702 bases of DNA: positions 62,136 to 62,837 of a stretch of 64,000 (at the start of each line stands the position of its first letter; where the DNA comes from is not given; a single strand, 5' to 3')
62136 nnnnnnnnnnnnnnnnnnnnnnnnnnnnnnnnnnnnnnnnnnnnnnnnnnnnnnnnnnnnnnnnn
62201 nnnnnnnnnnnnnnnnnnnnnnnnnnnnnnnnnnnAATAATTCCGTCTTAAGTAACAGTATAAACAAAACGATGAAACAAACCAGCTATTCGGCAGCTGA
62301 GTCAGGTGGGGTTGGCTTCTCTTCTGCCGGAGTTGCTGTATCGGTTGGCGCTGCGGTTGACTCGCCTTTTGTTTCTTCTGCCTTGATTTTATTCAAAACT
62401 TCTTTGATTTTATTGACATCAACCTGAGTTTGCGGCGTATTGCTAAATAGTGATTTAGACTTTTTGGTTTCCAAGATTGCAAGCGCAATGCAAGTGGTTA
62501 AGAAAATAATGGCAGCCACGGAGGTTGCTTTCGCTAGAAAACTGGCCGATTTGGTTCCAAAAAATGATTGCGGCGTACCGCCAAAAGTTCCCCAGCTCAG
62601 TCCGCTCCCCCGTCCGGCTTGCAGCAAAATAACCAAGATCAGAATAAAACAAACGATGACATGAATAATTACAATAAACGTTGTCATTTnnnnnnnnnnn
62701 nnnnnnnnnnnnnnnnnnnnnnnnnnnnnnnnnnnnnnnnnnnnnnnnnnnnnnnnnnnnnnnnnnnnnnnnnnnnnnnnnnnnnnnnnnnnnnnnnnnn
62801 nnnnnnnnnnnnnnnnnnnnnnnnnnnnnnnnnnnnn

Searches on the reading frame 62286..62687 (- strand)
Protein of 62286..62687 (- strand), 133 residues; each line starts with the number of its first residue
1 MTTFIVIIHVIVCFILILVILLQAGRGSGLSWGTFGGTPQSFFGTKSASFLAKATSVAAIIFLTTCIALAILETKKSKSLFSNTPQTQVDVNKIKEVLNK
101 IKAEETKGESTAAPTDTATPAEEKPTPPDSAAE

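Call 11: find_encoding_contigs(protein=window:62286-62687:-, flank=10000, max_places=3)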
Protein window:62286-62687:- (133 aa): 17 contigs read that carry it; 3 places shown.
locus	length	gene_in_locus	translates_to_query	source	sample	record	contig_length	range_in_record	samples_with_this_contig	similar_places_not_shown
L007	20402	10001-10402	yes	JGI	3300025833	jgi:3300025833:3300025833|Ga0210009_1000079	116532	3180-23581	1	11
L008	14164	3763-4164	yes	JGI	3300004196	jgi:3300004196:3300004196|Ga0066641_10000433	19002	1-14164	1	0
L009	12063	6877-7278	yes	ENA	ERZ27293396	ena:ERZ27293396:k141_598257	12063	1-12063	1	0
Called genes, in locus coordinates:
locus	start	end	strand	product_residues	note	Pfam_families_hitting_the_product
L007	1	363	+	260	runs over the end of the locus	PF00535:Glycos_transf_2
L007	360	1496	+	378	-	PF06925:MGDG_synth, PF04101:Glyco_tran_28_C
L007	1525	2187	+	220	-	PF03167:UDG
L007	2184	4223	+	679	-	PF17764:PriA_3primeBD, PF00270:DEAD, PF04851:ResIII, PF18319:Zn_ribbon_PriA, PF00271:Helicase_C (weak), PF18074:PriA_C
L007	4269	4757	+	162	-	PF01327:Pep_deformylase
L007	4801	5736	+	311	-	PF00551:Formyl_trans_N, PF02911:Formyl_trans_C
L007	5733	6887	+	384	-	PF13439:Glyco_transf_4, PF13477:Glyco_trans_4_2, PF13579:Glyco_trans_4_4, PF20706:GT4-conflict (weak), PF00534:Glycos_transf_1, PF13692:Glyco_trans_1_4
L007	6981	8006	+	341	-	PF00044:Gp_dh_N, PF02800:Gp_dh_C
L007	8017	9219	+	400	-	PF00162:PGK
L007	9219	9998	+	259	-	PF00121:TIM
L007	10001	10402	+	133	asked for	PF03840:SecG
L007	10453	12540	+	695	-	PF17191:RecG_wedge, PF01336:tRNA_anti-codon (weak), PF00270:DEAD, PF04851:ResIII, PF00271:Helicase_C, PF19833:RecG_dom3_C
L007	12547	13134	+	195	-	PF03602:Cons_hypoth95, PF05175:MTS (weak), PF09445:Methyltransf_15 (weak)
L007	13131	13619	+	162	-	PF01467:CTP_transf_like, PF08218:Citrate_ly_lig (weak)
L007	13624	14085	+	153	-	PF02620:YceD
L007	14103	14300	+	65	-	PF01783:Ribosomal_L32p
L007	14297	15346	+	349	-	PF02504:FA_synthesis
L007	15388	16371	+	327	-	PF08545:ACP_syn_III, PF08541:ACP_syn_III_C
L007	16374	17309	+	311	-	PF00698:Acyl_transf_1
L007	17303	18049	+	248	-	PF00106:adh_short, PF08659:KR, PF13561:adh_short_C2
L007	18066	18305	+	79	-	PF00550:PP-binding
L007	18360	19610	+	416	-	PF00109:ketoacyl-synt, PF02801:Ketoacyl-synt_C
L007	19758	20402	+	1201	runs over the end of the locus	PF02463:SMC_N, PF13175:AAA_15 (weak), PF13304:AAA_21 (weak), PF13476:AAA_23, PF06470:SMC_hinge, PF02463:SMC_N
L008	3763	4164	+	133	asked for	PF03840:SecG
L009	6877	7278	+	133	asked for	PF03840:SecG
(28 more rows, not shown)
